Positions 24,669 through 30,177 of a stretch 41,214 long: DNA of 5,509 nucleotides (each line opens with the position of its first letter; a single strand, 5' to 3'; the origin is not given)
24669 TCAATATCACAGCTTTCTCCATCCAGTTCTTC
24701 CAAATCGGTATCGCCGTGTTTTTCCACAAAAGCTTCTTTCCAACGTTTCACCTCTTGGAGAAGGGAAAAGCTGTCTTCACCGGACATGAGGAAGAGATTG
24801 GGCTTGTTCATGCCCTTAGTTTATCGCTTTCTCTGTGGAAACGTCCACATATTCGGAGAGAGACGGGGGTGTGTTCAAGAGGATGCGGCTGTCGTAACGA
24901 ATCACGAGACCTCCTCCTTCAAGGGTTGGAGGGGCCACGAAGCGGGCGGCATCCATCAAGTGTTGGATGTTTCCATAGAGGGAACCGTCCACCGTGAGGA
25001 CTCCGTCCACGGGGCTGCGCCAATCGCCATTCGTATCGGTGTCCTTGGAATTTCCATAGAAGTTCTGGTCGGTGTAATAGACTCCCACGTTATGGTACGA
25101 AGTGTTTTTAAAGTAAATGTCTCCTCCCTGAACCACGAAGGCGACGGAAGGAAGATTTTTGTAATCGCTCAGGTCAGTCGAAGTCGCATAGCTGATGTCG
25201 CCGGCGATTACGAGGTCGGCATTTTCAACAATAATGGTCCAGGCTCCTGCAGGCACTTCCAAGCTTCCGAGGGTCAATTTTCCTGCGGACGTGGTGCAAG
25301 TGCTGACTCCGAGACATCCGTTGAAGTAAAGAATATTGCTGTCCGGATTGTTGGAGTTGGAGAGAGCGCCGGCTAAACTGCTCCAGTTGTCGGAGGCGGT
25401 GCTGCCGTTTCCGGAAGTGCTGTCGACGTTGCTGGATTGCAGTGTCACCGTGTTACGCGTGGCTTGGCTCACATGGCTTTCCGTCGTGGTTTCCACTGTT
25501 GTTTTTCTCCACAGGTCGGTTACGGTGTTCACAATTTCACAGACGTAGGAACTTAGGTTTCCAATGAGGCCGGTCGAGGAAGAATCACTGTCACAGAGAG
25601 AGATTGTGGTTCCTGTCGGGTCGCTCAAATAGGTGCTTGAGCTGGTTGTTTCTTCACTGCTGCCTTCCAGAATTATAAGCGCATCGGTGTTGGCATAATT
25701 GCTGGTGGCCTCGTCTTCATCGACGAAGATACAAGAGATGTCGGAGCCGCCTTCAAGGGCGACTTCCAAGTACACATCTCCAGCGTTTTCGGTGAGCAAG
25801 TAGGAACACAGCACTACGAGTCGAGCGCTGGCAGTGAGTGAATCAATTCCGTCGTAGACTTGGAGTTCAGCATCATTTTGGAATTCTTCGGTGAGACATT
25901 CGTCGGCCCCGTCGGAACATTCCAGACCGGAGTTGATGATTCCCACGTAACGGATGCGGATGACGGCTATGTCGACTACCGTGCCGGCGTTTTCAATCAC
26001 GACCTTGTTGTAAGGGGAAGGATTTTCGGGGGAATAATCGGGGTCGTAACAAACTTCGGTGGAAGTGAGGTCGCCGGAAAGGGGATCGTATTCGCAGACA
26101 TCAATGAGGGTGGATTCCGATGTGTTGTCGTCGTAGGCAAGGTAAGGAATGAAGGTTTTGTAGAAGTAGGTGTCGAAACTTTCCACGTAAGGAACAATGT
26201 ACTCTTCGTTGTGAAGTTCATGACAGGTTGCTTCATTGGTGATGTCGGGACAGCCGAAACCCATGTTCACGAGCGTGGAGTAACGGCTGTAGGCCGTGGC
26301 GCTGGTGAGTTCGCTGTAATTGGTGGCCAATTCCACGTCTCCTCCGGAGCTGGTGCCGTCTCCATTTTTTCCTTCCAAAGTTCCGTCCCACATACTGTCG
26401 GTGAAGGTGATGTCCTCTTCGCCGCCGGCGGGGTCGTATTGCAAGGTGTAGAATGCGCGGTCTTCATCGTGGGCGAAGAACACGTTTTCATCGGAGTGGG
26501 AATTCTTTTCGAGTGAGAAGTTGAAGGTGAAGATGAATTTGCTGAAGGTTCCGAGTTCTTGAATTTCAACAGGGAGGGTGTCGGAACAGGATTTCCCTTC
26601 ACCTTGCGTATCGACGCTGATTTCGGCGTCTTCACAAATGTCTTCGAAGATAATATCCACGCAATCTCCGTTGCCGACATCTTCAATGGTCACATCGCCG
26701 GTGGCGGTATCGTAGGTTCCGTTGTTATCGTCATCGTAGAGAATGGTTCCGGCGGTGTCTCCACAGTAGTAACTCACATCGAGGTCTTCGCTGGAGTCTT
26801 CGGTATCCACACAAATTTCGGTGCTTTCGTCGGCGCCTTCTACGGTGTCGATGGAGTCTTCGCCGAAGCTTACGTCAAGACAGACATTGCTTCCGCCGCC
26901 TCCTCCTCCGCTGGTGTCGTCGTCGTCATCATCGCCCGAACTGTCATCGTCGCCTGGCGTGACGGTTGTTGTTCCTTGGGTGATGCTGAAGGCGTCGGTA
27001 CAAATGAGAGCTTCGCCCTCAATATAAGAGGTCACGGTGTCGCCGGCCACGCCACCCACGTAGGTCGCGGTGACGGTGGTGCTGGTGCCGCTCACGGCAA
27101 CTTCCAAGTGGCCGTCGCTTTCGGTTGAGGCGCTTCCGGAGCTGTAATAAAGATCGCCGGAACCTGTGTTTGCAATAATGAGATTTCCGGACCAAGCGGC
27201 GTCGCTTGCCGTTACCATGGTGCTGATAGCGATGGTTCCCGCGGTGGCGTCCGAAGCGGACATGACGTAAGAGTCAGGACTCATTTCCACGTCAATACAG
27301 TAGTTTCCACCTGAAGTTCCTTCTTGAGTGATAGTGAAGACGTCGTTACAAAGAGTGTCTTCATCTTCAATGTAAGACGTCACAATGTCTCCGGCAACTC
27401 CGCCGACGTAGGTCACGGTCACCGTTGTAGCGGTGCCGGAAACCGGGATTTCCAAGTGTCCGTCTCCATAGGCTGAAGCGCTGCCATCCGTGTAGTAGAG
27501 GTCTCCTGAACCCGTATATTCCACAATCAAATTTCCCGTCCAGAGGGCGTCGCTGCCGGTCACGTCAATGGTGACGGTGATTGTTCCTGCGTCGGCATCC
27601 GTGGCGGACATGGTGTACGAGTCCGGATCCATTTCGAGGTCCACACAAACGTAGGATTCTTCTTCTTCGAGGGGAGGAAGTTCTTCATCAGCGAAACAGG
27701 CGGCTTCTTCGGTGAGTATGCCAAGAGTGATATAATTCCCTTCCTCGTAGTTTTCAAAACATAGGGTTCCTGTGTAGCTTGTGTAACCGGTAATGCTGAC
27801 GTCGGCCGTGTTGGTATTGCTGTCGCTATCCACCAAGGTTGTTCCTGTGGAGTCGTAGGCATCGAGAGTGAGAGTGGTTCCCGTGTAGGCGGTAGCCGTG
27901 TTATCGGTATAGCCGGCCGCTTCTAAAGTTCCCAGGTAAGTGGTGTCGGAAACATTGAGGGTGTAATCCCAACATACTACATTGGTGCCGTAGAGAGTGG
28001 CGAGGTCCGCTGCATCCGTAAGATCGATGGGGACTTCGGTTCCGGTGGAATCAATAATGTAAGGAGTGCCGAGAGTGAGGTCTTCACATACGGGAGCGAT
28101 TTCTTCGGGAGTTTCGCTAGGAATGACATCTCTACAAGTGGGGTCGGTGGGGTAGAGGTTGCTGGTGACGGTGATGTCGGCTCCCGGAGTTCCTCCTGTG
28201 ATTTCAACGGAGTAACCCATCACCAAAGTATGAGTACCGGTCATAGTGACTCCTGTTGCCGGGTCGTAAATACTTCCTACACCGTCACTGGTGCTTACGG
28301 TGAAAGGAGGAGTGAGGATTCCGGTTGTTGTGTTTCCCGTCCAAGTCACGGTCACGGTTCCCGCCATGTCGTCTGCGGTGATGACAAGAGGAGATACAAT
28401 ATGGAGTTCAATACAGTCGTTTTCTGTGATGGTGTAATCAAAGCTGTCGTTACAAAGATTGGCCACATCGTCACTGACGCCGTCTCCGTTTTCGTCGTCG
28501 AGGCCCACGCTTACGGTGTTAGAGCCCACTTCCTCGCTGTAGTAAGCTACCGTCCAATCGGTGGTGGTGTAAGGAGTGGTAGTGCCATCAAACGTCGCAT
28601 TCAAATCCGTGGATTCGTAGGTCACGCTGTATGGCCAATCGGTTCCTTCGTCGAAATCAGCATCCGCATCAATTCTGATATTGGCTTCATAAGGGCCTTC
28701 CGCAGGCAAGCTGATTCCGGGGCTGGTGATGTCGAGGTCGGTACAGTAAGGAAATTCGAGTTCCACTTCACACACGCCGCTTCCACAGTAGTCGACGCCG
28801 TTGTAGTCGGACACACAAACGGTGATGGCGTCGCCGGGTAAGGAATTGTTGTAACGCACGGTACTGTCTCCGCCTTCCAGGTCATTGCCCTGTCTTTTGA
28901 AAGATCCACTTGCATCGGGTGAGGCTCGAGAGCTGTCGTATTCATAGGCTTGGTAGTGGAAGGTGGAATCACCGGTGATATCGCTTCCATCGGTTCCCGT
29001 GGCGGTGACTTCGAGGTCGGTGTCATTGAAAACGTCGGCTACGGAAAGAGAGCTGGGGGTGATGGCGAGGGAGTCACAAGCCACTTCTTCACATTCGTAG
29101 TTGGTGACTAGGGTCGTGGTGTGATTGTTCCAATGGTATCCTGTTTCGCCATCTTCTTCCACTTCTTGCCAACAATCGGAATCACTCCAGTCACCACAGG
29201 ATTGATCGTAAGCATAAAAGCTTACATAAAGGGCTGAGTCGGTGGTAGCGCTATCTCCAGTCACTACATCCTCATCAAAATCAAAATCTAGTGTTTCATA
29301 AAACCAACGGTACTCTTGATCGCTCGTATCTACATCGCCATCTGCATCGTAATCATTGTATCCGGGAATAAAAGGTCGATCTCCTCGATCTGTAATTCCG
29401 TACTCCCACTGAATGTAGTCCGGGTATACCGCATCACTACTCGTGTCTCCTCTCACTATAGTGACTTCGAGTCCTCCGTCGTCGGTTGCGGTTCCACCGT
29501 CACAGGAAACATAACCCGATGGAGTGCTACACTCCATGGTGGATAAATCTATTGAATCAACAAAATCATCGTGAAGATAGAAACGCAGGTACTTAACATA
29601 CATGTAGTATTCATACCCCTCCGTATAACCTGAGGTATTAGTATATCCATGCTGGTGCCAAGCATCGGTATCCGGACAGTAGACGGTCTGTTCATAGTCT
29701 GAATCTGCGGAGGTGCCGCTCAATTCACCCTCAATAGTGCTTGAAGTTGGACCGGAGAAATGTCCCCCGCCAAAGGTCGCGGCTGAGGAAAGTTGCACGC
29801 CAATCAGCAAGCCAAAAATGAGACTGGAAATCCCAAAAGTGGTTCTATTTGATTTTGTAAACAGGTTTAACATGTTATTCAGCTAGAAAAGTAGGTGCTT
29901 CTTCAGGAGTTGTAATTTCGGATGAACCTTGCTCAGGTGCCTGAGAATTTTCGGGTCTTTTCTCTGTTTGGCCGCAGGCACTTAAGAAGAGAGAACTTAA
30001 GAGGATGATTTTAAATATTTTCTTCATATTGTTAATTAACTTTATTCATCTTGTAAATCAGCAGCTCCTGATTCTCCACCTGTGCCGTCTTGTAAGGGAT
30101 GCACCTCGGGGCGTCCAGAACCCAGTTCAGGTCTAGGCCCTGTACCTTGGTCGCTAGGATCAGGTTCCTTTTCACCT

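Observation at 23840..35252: Tightly coupled cassette: orphan 1736-aa giant protein, 50-aa lipoprotein, secreted 1685-aa Cys-rich giant protein, then holA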

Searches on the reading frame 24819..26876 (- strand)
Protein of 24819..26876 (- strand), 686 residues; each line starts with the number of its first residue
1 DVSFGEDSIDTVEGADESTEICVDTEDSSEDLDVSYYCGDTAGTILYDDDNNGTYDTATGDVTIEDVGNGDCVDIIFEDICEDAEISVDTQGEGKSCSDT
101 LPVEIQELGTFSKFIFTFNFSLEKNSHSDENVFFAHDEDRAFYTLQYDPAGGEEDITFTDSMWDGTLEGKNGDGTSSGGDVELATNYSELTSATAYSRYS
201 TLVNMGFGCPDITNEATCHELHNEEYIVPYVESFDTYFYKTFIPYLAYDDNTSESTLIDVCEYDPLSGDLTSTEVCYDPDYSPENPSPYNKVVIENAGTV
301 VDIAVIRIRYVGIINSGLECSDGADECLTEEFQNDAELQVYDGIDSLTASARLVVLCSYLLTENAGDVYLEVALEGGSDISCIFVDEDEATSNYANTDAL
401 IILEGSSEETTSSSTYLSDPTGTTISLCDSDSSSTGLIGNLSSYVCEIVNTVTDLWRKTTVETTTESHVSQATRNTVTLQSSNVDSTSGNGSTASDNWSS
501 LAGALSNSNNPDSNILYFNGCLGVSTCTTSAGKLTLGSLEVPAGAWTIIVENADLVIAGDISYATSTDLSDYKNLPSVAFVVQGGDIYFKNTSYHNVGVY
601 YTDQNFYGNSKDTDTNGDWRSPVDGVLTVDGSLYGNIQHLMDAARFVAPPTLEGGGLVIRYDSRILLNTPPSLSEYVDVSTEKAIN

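Call 58: predict_structure(alignment_id=A4)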
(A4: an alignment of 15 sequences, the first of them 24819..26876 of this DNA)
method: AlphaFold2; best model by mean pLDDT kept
length: 686 residues; sequences in the alignment: 15
mean_pLDDT: 61.5   pTM: 0.43
mean pLDDT of the five models: 61.5, 61.3, 60.6, 60.0, 55.6
residues with pLDDT >= 90: 41; 70-90: 266; 50-70: 149; < 50: 230
segments of 3 or more residues with pLDDT < 50: 102-104, 118-135, 194-198, 200-203, 210-214, 322-327, 358-478, 481-494, 612-624, 645-654, 665-686
pLDDT, mean of each block of 10 residues (from residue 1): 56 71 78 83 85 83 85 83 73 53 60 63 38 52 83 87 84 74 79 48 51 50 73 79 84 83 89 91 73 90 83 69 49 82 75 54 24 26 27 26 30 29 30 31 26 32 44 46 39 60 66 69 59 80 79 83 71 67 80 79 70 43 56 65 46 50 44 32 25
secondary structure, 60 per line:
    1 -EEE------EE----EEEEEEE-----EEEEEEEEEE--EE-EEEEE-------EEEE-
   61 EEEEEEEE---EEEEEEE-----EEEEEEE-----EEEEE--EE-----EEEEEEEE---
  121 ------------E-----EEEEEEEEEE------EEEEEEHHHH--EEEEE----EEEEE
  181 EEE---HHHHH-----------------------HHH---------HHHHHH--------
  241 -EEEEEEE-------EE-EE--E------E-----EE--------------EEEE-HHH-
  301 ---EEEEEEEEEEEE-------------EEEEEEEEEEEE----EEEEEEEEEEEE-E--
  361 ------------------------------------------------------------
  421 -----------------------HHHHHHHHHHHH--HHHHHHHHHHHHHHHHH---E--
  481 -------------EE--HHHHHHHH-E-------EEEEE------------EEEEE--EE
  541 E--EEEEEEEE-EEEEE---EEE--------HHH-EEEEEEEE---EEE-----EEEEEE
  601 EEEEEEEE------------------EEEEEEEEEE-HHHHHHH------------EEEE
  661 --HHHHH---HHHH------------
elements in order (helices of 4 or more, strands of 3 or more residues): E2-4 E17-23 E29-38 E44-48 E56-59 E61-68 E72-78 E84-90 E96-100 E110-117 E139-148 E155-160 H161-164 E167-171 E176-183 H187-191 H227-232 E242-248 E292-295 E304-315 E329-340 E345-356 H444-455 H458-474 H498-505 E515-519 E532-536 E539-541 E544-551 E553-557 E561-563 E576-583 E587-589 E595-608 E627-636 H638-644 E657-660 H663-667 H671-674

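Call 62: fold_search(model_id=the predicted structure, library=pdb)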
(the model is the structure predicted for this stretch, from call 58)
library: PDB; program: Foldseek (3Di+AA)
matches with E <= 10: 1732; with E <= 0.001: 119
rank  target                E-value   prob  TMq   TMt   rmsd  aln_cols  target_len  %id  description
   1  1jv2_A                4.9e-07  1.00  0.15  0.12  16.5       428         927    9  CRYSTAL STRUCTURE OF THE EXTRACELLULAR SEGMENT OF INTEGRIN ALPHAVBETA3 (released 2001-10-17)
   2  4o02_A                2.7e-06  1.00  0.17  0.14  15.6       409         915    8  AlphaVBeta3 integrin in complex with monoclonal antibody FAB fragment. (released 2014-04-02)
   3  8beg_B                8.3e-06  1.00  0.21  0.22  10.6       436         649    8  Structure of Ig-like domains from PrgB (released 2022-11-30)
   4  7nxd_A                9.7e-06  1.00  0.14  0.11  15.7       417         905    9  Cryo-EM structure of human integrin alpha5beta1 in the half-bent conformation (released 2021-08-25)
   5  3fcs_C                1.5e-05  0.99  0.13  0.10  15.8       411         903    9  Structure of complete ectodomain of integrin aIIBb3 (released 2009-01-20)
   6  8beg_A                2.3e-05  1.00  0.21  0.22  10.2       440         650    7  Structure of Ig-like domains from PrgB (released 2022-11-30)
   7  3vxq_B                3.0e-05  0.99  0.10  0.24  18.4       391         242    8  H27-14 TCR specific for HLA-A24-Nef134-10 (released 2013-10-23)
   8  3f84_A                3.2e-05  1.00  0.15  0.27  16.5       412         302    8  Structure of fusion complex of major pilin CfaB and major pilin CfaB of CFA/I pilus from ETEC E. coli (released 2009-08-11)
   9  6rp9_L                3.7e-05  0.98  0.10  0.23  17.4       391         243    9  Crystal structure of the T-cell receptor NYE_S3 bound to HLA A2*01-SLLMWITQV (released 2020-01-15)
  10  7z50_F                3.9e-05  0.99  0.10  0.24  18.3       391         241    7  Structure of the highly diabetogenic 4.1-T cell receptor targeting a hybrid insulin peptide bound to I-Ag7. (released 2022-07-20)
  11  8gom_E                4.8e-05  0.98  0.10  0.23  17.7       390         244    7  SARS-CoV-2 specific private TCR RLQ7 in complex with RLQ-HLA-A2 (released 2023-03-01)
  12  9wbd_L                5.9e-05  0.99  0.10  0.26  17.3       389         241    8  Crystal structure of HLA-B*07:02 in complex with SPR epitope and Q04 TCR (released 2025-11-19)
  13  7z50_E                6.5e-05  0.98  0.10  0.24  18.1       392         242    8  Structure of the highly diabetogenic 4.1-T cell receptor targeting a hybrid insulin peptide bound to I-Ag7. (released 2022-07-20)
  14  4e41_J                6.9e-05  0.99  0.10  0.26  18.4       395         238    7  Structural basis for the recognition of mutant self by a tumor-specific, MHC class II-restricted T cell receptor G4 (released 2012-08-29)
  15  6ulr_E                6.9e-05  0.99  0.10  0.24  18.3       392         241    7  Molecular basis for tumor infiltrating TCR recognition of hotspot KRAS-G12D mutation (released 2020-05-27)
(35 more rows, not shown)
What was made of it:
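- Closest known: Gram-positive Ig-fold adhesins and pilins. Same: Best Foldseek matches of the B model (call 62).
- AF2 plus Foldseek matches to integrin legs, PrgB Ig-like domains, CfaB pilin and Srr2, with E from 5e-7 to 1e-4 (calls 58, 62).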

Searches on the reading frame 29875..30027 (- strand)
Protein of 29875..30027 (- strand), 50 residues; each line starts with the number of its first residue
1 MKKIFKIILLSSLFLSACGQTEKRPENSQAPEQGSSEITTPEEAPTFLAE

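Call 7: search_protein_families(library=pfam, proteins=[window:29875-30027:-], max_evalue=1)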
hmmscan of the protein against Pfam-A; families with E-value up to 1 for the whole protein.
window:29875-30027:- (50 aa): 1 family
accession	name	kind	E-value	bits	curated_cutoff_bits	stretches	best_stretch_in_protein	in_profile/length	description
PF13627.12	LptM_cons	-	0.0083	16.4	27.3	1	8-21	4-17/23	LPS-assembly lipoprotein LptM, conserved region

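Call 8: search_protein_families(library=ncbifam, proteins=[window:29875-30027:-], max_evalue=1)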
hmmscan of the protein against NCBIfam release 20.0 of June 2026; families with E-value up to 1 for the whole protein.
window:29875-30027:- (50 aa): 22 families
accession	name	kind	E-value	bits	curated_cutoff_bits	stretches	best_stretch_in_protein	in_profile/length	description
NF047408.1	SA0632_fam_LP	equivalog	8.6e-06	25.3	70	1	1-24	1-25/68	SA0632 family lipoprotein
NF047847.2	SS_mature_LptM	equivalog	1.7e-05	24.8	27.7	1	1-21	1-23/31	LPS translocon maturation chaperone LptM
NF058647.1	lipo_LytA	equivalog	5.1e-05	23.4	110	1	1-46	1-47/107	acidic lipoprotein LytA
NF041428.1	TrsH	subfamily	0.00039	20.5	150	1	1-33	1-33/149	TrsH/TraH family protein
NF045774.1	cytochro_C551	exception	0.00068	19.6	118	1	1-37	1-38/110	cytochrome c551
NF041193.1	lipo_SP0191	subfamily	0.00083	19.4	75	1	1-40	1-40/190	SP0191 family lipoprotein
NF047803.1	LIC12338_lipo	equivalog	0.0069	16.2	90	1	3-27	11-35/66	LIC12338 family lipoprotein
NF053514.2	JUQZ_fam_ocin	equivalog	0.012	15.9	40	1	1-39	1-40/107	BLB8/JUQZ-1 family protein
NF033193.2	lipo_NDxxF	hypoth_equivalog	0.014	15.1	60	1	4-40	5-41/199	NDxxF motif lipoprotein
TIGR02722.1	lp_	equivalog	0.023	14.7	110.55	1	3-34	2-34/189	penicillin-binding protein activator LpoB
NF041941.1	lipo_FMN_PplA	exception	0.024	13.8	325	1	5-39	9-43/302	extracellular electron transfer flavoprotein PplA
NF047355.1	ABC_bind_Mn_Staph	exception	0.051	12.8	500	1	1-28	1-28/309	manganese ABC transporter substrate-binding lipoprotein MntC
NF033553.1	MerP_Gpos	exception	0.063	13.2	110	1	2-47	3-49/112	mercury resistance system substrate-binding protein MerP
NF040528.1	SP_0198_lipo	equivalog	0.068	13.1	100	1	7-41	8-42/144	SP_0198 family lipoprotein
NF053527.1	lipo_Cory_WKLS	subfamily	0.087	12.7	105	1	8-46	6-49/166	WKL family lipoprotein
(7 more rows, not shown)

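Call 26: search_protein_families(library=phrogs, proteins=[window:29875-30027:-], max_evalue=0.1)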
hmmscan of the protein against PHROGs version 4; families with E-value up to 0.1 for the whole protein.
window:29875-30027:- (50 aa): 19 families
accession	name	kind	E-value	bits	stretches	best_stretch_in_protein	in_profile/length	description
phrog_25477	-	unknown function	0.00035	21.9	1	1-26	1-26/162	-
phrog_1759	-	unknown function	0.002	19.3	1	1-28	1-30/144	-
phrog_21937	-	unknown function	0.002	19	1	1-27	1-27/210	-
phrog_8870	-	unknown function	0.0024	18.7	1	1-35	1-37/156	-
phrog_5610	-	unknown function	0.0042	17.6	1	1-40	1-37/316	-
phrog_11228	-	other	0.0067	17.5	1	1-29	1-29/154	lipoprotein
phrog_3727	-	unknown function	0.0071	17.2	1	1-38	1-40/209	-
phrog_806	-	unknown function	0.0084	17.2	1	1-39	2-45/187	-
phrog_8801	-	unknown function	0.0085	17.6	1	1-39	1-40/94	-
phrog_27783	-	unknown function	0.015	16.6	1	6-42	2-38/88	-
phrog_17956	-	unknown function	0.015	16.1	1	1-29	1-31/223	-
phrog_11835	-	unknown function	0.027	15.4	1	1-27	1-27/206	-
phrog_2320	-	unknown function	0.043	14.6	1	1-36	17-53/171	-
phrog_1119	-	moron, auxiliary metabolic gene and host takeover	0.049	15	1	1-37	1-36/78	Cor superinfection exclusion protein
phrog_36373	-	unknown function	0.051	14.5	1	3-40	2-40/186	-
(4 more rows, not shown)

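Call 97: search_protein_families(library=padloc, proteins=[window:29875-30027:-], max_evalue=0.01)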
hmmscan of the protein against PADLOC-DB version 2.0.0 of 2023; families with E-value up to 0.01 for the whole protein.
window:29875-30027:- (50 aa): 0 families
